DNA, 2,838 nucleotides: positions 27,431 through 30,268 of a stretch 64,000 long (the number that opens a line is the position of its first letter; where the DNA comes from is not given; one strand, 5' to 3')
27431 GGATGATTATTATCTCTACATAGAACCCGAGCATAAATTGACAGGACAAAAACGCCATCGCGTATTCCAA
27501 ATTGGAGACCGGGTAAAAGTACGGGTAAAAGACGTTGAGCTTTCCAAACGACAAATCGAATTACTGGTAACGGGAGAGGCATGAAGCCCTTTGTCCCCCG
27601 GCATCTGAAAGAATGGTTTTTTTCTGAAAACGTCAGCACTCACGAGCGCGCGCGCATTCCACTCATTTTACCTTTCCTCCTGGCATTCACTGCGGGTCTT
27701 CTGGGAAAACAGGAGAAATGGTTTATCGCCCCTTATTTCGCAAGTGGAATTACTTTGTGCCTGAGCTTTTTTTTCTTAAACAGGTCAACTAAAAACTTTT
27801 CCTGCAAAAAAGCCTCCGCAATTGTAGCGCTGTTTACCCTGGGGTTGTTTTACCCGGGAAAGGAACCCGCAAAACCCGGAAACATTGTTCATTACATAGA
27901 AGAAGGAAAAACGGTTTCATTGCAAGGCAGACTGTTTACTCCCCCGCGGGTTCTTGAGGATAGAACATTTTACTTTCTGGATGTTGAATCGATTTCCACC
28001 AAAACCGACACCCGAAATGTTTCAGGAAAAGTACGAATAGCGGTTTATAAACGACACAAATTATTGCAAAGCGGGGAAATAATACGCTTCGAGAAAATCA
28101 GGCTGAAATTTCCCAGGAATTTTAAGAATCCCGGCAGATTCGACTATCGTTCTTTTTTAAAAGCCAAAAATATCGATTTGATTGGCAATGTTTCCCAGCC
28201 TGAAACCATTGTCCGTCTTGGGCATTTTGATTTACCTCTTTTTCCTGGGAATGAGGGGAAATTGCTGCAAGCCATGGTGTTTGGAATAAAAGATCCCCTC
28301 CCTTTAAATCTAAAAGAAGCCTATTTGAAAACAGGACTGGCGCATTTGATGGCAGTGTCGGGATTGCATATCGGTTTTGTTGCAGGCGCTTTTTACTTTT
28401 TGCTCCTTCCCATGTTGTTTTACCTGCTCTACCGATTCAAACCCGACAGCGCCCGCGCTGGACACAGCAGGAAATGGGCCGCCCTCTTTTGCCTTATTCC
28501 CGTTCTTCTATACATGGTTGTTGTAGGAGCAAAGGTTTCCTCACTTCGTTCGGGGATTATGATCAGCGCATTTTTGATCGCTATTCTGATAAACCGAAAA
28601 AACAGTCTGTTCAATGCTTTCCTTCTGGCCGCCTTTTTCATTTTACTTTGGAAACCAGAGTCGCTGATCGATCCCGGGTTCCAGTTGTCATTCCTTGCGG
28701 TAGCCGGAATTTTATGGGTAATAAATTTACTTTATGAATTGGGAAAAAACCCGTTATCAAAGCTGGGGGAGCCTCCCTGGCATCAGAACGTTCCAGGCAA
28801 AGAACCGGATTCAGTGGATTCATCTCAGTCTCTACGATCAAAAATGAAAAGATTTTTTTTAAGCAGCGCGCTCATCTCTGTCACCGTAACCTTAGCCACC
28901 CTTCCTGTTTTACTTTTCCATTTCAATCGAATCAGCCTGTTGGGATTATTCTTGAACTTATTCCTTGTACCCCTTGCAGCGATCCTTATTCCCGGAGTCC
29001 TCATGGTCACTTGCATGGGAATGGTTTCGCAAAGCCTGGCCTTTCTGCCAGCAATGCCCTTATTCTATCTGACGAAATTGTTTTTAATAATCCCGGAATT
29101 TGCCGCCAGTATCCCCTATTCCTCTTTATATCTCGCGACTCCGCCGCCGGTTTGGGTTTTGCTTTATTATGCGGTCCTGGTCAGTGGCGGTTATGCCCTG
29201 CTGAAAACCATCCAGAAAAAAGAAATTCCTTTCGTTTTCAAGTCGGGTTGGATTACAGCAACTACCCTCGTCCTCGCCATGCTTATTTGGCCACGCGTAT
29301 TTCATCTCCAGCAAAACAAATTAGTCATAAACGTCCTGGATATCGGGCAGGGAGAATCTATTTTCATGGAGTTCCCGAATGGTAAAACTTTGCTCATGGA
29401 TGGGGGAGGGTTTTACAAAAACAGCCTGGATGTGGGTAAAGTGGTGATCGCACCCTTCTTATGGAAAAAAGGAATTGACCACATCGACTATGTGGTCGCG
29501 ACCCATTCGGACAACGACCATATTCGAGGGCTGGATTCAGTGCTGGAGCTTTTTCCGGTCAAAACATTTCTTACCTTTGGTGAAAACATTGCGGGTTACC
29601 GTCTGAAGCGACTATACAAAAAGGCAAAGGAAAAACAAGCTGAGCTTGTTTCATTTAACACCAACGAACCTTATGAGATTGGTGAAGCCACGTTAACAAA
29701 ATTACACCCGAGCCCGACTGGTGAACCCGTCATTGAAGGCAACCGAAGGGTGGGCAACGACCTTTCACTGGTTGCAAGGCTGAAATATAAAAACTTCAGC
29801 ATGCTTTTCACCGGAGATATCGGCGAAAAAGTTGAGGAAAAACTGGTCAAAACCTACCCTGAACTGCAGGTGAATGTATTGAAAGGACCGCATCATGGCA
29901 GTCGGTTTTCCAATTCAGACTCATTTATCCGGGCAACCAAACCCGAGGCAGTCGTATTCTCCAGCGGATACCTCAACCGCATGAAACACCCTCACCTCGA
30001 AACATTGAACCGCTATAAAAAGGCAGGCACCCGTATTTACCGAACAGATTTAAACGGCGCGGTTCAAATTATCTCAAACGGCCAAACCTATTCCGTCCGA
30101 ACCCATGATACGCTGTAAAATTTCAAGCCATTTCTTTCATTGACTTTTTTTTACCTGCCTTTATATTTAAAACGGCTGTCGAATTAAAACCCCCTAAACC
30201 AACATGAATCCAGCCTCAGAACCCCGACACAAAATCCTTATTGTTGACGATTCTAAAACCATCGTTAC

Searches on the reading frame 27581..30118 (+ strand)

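Call 27: search_protein_families(library=pfam, proteins=[window:27581-30118:+], max_evalue=0.00001)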
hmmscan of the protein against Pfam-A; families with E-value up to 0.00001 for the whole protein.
window:27581-30118:+ (845 aa): 4 families
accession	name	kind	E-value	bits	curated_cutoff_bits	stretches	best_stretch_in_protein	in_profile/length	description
PF03772.21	Competence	-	1.2e-61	208.9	23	1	232-540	1-267/270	Competence protein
PF13567.11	DUF4131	-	6.5e-26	91.4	31.6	1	52-209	10-164/165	Domain of unknown function (DUF4131)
PF00753.33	Lactamase_B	-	2.9e-10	40.9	22.7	1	589-792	4-191/196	Metallo-beta-lactamase superfamily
PF12706.13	Lactamase_B_2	-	2.6e-08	34.1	27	1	629-750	25-146/200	Beta-lactamase superfamily domain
